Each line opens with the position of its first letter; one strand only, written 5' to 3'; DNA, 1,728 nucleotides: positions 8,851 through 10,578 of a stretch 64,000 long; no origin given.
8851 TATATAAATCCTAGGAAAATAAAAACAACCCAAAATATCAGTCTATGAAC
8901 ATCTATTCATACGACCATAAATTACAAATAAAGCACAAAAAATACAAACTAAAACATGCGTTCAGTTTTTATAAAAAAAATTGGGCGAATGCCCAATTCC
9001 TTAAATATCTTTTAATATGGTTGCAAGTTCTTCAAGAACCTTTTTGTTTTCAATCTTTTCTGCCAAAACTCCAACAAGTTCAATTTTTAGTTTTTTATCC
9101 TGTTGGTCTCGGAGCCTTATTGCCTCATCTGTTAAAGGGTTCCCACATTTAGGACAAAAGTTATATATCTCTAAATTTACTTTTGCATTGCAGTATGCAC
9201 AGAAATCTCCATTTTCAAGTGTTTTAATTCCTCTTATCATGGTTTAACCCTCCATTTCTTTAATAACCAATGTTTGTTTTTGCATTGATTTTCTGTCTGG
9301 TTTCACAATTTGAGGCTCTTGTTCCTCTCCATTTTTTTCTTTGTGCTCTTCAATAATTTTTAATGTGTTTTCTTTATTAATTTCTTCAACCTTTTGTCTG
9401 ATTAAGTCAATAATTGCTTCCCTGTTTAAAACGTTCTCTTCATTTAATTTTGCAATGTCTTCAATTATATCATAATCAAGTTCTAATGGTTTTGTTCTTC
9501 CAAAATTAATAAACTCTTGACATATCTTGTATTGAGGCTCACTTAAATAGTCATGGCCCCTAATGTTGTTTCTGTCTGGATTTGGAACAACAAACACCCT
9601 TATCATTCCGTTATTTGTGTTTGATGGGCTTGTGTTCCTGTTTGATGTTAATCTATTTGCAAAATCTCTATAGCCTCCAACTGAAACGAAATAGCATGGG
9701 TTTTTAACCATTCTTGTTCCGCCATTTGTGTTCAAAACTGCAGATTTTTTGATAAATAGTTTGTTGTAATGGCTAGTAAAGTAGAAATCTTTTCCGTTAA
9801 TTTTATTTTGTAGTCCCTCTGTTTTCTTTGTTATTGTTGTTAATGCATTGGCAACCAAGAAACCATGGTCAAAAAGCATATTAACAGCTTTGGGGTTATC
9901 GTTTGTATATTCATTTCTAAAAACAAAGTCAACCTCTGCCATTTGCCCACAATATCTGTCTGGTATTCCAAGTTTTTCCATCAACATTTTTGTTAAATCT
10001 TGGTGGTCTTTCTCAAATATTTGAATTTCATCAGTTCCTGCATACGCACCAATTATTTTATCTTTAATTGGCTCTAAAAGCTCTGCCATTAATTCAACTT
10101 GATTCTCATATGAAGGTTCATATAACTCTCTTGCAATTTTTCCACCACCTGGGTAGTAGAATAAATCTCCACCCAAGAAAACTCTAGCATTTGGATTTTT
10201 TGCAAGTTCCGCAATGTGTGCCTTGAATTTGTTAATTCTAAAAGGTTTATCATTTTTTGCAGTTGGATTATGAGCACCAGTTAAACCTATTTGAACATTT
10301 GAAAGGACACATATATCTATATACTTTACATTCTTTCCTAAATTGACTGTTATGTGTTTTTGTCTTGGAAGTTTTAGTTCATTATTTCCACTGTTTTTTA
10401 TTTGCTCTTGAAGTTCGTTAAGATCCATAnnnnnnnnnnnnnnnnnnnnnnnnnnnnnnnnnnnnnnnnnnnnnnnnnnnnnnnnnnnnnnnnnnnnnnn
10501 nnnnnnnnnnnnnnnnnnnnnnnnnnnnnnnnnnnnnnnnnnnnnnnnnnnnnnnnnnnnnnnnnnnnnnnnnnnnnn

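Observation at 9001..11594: Self-contained operon: active metallophosphoesterase, degenerate paralog and mini zinc-ribbon protein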

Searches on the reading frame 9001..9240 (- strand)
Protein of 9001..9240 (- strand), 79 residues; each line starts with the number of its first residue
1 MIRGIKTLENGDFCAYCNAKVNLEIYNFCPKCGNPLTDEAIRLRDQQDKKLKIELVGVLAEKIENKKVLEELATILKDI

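Call 3: search_protein_families(library=pfam, proteins=[window:9001-9240:-], max_evalue=1)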
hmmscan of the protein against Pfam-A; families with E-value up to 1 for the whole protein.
window:9001-9240:- (79 aa): 21 families
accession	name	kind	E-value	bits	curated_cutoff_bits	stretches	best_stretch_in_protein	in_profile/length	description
PF13240.11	Zn_Ribbon_1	-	1.5e-05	25.1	25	2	13-36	1-23/23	zinc-ribbon domain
PF18912.6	DZR_2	-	8.5e-05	22.8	27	1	9-39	19-49/56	Double zinc ribbon domain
PF12773.13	DZR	-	0.00022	21.8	27.3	1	11-39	12-37/45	Double zinc ribbon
PF14803.11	Zn_ribbon_Nudix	-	0.00067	20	25.6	1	27-37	1-11/34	Nudix N-terminal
PF13248.11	Zn_ribbon_3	-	0.0028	17.5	27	1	29-40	5-16/26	zinc-ribbon domain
PF07191.17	Zn_ribbon_6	-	0.0038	17.6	25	1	10-37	15-40/67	Double zinc ribbon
PF24460.1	DUF7575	-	0.005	16.6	28.5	1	29-39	6-15/28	Domain of unknown function (DUF7575)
PF08772.16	Zn_ribbon_NOB1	-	0.0065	17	24.9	1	13-35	10-32/72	Nin one binding (NOB1) Zn-ribbon like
PF15668.10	DUF4663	-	0.012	15.1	25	1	10-59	108-154/367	Domain of unknown function (DUF4663)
PF11077.13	DUF2616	-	0.014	15.6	25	1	7-40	46-79/171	Protein of unknown function (DUF2616)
PF17032.10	Zn_ribbon_15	-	0.019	16.2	28.9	1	11-33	52-73/73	zinc-ribbon family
PF06906.16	DUF1272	-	0.038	14.5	25.3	1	14-38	29-53/57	Protein of unknown function (DUF1272)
PF09297.16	Zn_ribbon_NUD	-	0.042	14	24.8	1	27-35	4-12/32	NADH pyrophosphatase zinc ribbon domain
PF04828.22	GFA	-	0.072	13.6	24.3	1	27-62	72-102/115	Glutathione-dependent formaldehyde-activating enzyme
PF18439.7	zf_UBZ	-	0.13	12.4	25.6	0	28-37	4-13/32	Ubiquitin-Binding Zinc Finger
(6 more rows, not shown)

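Call 4: search_protein_families(library=ncbifam, proteins=[window:9001-9240:-], max_evalue=1)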
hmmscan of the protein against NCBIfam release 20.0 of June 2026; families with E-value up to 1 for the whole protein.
window:9001-9240:- (79 aa): 5 families
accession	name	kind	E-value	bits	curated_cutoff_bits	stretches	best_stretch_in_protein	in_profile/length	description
NF052237.1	biotin_BsaP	equivalog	0.13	12.3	39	1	11-33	12-33/53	biotin synthase auxiliary protein BsaP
NF008616.0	PRK11595.1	equivalog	0.14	11.6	304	1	12-42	21-50/227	DNA utilization protein GntX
NF006624.1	PRK09192.1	subfamily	0.18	10.1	600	1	26-59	376-409/567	fatty acyl-AMP ligase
NF045510.1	4Cys_prefix_kin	domain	0.71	10.2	24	0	22-36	12-26/26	4-Cys prefix domain-containing protein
NF001764.0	PRK00504.1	subfamily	0.92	9.9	40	0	23-34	31-42/50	50S ribosomal protein L33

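Call 5: search_protein_families(library=padloc, proteins=[window:9001-9240:-], max_evalue=1)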
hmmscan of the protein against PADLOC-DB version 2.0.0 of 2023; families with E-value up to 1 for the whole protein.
window:9001-9240:- (79 aa): 0 families

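Call 6: search_protein_families(library=phrogs, proteins=[window:9001-9240:-], max_evalue=1)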
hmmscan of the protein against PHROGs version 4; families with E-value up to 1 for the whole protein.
window:9001-9240:- (79 aa): 12 families
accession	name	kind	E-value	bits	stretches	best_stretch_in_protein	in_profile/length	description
phrog_10714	-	unknown function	0.00024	22.3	1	13-42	75-105/109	-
phrog_2546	-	unknown function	0.00027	22.2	1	13-58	2-46/180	-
phrog_4852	-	unknown function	0.0078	16.9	1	13-67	15-64/194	-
phrog_4875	-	unknown function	0.02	16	1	14-48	15-46/77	-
phrog_26165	-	unknown function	0.043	15.2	1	10-56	51-94/103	-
phrog_11547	-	unknown function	0.045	14.8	1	12-46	2-30/64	-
phrog_1494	-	unknown function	0.045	14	1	15-47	187-220/226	-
phrog_13234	-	unknown function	0.085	13.6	0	28-36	13-21/37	-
phrog_6586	-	unknown function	0.1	13.5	1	14-62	6-46/129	-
phrog_7051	-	unknown function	0.21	12.2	1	27-38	12-23/37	-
phrog_9937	-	unknown function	0.22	12.7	1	14-55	11-50/75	-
phrog_16989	-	moron, auxiliary metabolic gene and host takeover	0.91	10.6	0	11-34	6-28/122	membrane protein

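Call 52: list_cluster_members(proteins=[P0001, P0121, window:9001-9240:-])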
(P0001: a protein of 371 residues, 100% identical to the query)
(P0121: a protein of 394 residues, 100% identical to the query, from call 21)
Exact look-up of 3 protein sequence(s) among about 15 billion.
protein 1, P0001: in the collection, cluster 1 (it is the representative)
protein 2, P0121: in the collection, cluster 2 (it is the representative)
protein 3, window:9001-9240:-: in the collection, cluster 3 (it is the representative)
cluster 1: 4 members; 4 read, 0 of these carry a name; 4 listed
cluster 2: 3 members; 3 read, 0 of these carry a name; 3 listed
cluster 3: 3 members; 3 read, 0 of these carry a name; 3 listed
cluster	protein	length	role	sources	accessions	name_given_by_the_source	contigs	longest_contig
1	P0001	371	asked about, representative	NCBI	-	-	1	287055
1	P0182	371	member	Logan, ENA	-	-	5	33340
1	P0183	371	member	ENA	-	-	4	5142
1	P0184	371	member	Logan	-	-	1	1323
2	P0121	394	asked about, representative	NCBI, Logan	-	-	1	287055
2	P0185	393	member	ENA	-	-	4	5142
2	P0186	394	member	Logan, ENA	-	-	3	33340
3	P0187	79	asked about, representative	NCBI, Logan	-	-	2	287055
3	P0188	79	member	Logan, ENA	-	-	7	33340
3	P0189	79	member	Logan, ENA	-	-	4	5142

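Call 75: search_solved_structures(query=A4, max_evalue=10)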
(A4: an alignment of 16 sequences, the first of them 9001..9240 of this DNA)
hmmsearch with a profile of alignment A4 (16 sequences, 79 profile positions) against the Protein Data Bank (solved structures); distinct sequences matched with E-value up to 10: 32.
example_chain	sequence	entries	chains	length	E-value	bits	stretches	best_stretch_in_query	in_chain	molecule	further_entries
2i13_A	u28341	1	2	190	0.0066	19.4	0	29-49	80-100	Aart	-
1mey_C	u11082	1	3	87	0.0099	18.9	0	29-49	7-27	CONSENSUS ZINC FINGER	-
5egb_A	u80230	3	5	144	0.022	17.7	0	29-49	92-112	Histone-lysine N-methyltransferase PRDM9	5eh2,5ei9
7qep_O7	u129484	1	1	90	0.027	17.5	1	3-35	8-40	60S ribosomal protein L37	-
9fhl_C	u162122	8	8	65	0.079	16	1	5-46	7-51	Small zinc finger protein HVO-2753-like zinc-binding pocket domain-containing protein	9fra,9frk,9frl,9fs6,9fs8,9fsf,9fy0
3d4m_A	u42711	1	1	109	0.26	14.3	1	20-73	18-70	Glutaredoxin-2, mitochondrial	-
9sfa_A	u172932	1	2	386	0.26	14.3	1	6-43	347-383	Putative regulatory protein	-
3ctf_A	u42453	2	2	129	0.39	13.7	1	20-73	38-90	Glutaredoxin-2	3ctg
9vke_A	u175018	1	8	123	0.42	13.7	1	44-78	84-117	De novo designed zinc hydrolase 11-7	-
1e4u_A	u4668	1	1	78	0.46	13.5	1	12-39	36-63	TRANSCRIPTIONAL REPRESSOR NOT4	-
1ur6_B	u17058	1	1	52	0.49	13.4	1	11-35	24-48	POTENTIAL TRANSCRIPTIONAL REPRESSOR NOT4HP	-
7r81_l1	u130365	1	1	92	0.64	13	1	4-52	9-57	Ribosomal protein L37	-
2l7x_A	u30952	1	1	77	0.68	13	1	25-52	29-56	Envelope glycoprotein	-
6o5k_A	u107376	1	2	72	0.69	12.9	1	8-47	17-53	Transcription intermediary factor 1-beta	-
6scx_A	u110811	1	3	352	0.77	12.8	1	24-36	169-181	Peroxisomal NADH pyrophosphatase NUDT12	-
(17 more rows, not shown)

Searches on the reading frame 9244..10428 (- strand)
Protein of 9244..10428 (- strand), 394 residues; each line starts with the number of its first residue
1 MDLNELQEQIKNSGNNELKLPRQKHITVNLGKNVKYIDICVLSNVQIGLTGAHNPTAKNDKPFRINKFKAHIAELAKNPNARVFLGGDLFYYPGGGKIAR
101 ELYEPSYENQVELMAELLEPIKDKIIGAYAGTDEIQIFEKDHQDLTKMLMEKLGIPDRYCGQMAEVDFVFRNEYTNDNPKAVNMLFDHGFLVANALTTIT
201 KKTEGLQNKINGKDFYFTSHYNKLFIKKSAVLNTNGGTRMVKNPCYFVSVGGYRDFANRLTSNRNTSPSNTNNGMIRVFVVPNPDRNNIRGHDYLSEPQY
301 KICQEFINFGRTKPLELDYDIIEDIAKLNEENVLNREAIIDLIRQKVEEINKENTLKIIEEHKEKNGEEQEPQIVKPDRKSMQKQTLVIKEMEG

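Call 3: search_protein_families(library=pfam, proteins=[window:9244-10428:-], max_evalue=1)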
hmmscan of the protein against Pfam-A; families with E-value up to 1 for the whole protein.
window:9244-10428:- (394 aa): 0 families

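Call 4: search_protein_families(library=ncbifam, proteins=[window:9244-10428:-], max_evalue=1)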
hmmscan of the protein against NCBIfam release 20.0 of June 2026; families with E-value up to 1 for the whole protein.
window:9244-10428:- (394 aa): 1 family
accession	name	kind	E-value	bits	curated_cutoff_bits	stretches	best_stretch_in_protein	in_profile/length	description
TIGR02509.1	type_III_yopR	equivalog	0.072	13.2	114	0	109-153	29-73/131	YopR family T3SS polymerization control protein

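Call 5: search_protein_families(library=padloc, proteins=[window:9244-10428:-], max_evalue=1)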
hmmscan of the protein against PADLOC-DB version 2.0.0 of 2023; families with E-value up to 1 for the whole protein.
window:9244-10428:- (394 aa): 0 families

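Call 6: search_protein_families(library=phrogs, proteins=[window:9244-10428:-], max_evalue=1)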
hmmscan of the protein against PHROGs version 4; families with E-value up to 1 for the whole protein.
window:9244-10428:- (394 aa): 3 families
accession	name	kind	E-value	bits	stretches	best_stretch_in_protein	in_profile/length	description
phrog_7339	-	DNA, RNA and nucleotide metabolism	2.3e-11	44.6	1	66-278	48-249/263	DNA repair exonuclease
phrog_22268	-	unknown function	0.044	14.9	1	171-223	78-129/144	-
phrog_4206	-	unknown function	0.15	13.1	1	323-376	16-67/147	-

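Call 11: search_solved_structures(query=window:9244-10428:-, max_evalue=10)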
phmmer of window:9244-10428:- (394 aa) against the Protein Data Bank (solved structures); distinct sequences matched with E-value up to 10: 2.
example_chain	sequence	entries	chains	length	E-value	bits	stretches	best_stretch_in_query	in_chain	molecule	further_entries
2nnd_A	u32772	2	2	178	0.35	13.5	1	226-343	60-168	Major urinary protein 2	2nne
1yp6_A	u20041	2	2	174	0.69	12.5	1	274-343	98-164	MAJOR URINARY PROTEIN 1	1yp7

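Call 21: find_homologous_proteins(query=window:9244-10428:-)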
Query window:9244-10428:- (394 aa): 61 proteins with E <= 0.001 among 2468 candidates.
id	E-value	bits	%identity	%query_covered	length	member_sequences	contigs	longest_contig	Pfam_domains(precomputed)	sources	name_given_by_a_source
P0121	2.1e-262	888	100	100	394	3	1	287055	-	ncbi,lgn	-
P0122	4.0e-206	703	77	100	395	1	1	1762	-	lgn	-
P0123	3.9e-176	604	68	99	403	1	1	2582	-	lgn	-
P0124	8.0e-173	593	69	97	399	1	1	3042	-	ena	-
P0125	1.3e-170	586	66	100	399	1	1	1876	-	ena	-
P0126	2.1e-170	585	68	94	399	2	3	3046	-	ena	-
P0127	4.8e-170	584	69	91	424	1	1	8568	-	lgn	-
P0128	1.3e-167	576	65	99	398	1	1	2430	-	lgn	-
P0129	5.4e-167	574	68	94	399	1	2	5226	-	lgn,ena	-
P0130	2.2e-165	569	63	99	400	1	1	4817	-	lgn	-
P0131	1.0e-164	567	62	98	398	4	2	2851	-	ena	-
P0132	1.7e-163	563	70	88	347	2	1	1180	-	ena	-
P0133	2.1e-163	562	63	99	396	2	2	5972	-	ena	-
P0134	3.6e-163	562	65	98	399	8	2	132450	-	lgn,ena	-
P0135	1.1e-161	557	63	99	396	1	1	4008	-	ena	-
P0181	2.9e-8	52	36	35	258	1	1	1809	PF00149.34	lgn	-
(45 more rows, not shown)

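Call 37: search_dna_similar(query=window:9244-10428:-, collection=phages, mode=protein, max_evalue=0.01, max_rows=25)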
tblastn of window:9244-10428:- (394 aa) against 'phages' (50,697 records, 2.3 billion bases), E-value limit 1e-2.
Records with a match: 6; places in all: 6; records where one place covers at least 80% of the query: 0.
Best place of each record, by identity: <60% 6.
By first word of the organism name: Brevibacillus 3; Bacillus 2; Geobacillus 1.
By host as written in the record: Brevibacillus laterosporus 3; Bacillus megaterium Km 2; Geobacillus thermodenitrificans 1.
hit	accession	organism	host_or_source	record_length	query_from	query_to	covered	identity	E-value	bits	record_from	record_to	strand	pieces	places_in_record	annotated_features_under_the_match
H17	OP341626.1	Geobacillus phage vB_GthS_PK3.5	Geobacillus thermodenitrificans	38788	4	227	57%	23.6%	4e-3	45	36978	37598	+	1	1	metallophosphoesterase | DNA-methyltransferase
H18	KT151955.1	Brevibacillus phage Jenst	Brevibacillus laterosporus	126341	79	239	41%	26.3%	7e-3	45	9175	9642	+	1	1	putative metal-dependent hydrolase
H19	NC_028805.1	Brevibacillus phage Jenst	Brevibacillus laterosporus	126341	79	239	41%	26.3%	7e-3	45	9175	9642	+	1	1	DNA repair exonuclease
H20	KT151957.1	Brevibacillus phage SecTim467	Brevibacillus laterosporus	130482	79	239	41%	26.3%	7e-3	45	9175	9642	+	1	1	putative metal-dependent hydrolase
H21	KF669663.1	Bacillus phage Staley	Bacillus megaterium Km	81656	80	251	44%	24.0%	2e-4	50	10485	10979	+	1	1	metal-dependent hydrolase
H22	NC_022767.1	Bacillus phage Staley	Bacillus megaterium Km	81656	80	251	44%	24.0%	2e-4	50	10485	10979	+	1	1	DNA repair exonuclease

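Call 41: predict_structure(alignment_id=A2)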
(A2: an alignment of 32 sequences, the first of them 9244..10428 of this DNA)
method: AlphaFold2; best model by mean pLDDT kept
length: 394 residues; sequences in the alignment: 32
mean_pLDDT: 73.7   pTM: 0.66
mean pLDDT of the five models: 73.7, 73.1, 72.9, 71.7, 68.1
residues with pLDDT >= 90: 101; 70-90: 155; 50-70: 69; < 50: 69
segments of 3 or more residues with pLDDT < 50: 51-53, 55-63, 191-197, 255-271, 312-317, 368-394
pLDDT, mean of each block of 10 residues (from residue 1): 71 66 92 93 76 44 67 90 90 82 85 93 95 87 93 96 94 91 84 47 71 83 74 71 81 48 37 80 76 72 83 52 69 77 76 72 53 38 37 39
secondary structure, 60 per line:
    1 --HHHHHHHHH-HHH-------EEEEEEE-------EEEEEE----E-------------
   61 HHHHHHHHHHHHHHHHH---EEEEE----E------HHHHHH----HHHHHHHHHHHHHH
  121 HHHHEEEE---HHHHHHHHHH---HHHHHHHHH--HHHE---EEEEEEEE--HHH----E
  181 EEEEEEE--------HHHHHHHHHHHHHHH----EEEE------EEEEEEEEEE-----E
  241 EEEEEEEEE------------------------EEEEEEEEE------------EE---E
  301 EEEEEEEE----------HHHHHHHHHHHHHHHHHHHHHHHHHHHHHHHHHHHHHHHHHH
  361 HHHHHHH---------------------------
elements in order: H3-11 E23-29 E37-42 H61-77 E81-85 H97-102 H107-124 E125-128 H132-141 H145-153 E163-170 E180-187 H196-210 E215-218 E225-234 E240-249 E274-282 E300-308 H319-367

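Call 66: find_related_loci(query=A2, collection=viral_contigs, flank=6000)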
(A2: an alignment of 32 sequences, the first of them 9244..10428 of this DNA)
Query A2 (394 aa) in viral_contigs; peptide patterns used: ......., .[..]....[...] (x = any residue, [..] = any of these).
119 stretches matched a pattern, but none encodes a relative of the query by tblastn (E <= 1e-3).

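Call 76: search_solved_structures(query=A2, max_evalue=10)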
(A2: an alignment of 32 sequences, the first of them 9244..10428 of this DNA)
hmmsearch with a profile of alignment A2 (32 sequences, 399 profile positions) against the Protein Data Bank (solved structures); distinct sequences matched with E-value up to 10: 1.
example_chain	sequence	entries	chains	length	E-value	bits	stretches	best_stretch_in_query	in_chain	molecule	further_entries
4fva_A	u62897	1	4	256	1.3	11.4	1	24-90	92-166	5'-tyrosyl-DNA phosphodiesterase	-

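Call 80: search_protein_families(library=ncbifam, proteins=[P0181], max_evalue=0.01)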
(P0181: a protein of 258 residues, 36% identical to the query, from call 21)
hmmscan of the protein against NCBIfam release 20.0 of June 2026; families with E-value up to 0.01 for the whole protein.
P0181 (258 aa): 2 families
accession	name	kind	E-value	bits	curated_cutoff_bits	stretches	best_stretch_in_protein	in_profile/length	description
NF006988.0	PRK09453.1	equivalog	0.00012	22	117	0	171-199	113-136/183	phosphodiesterase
NF053862.1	DS9_1_antiphage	equivalog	0.00033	19.6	420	0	26-108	221-294/486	anti-phage phosphoesterase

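Call 81: search_protein_families(library=pfam, proteins=[P0181], max_evalue=0.01)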
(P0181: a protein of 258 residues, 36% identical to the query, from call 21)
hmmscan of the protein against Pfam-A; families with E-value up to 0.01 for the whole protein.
P0181 (258 aa): 2 families
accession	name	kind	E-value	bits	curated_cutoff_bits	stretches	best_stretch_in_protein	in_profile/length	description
PF00149.33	Metallophos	-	4.9e-09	37.3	21.5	1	20-192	6-190/191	Calcineurin-like phosphoesterase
PF12850.12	Metallophos_2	-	0.00011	22.6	27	1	40-199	21-125/154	Calcineurin-like phosphoesterase superfamily domain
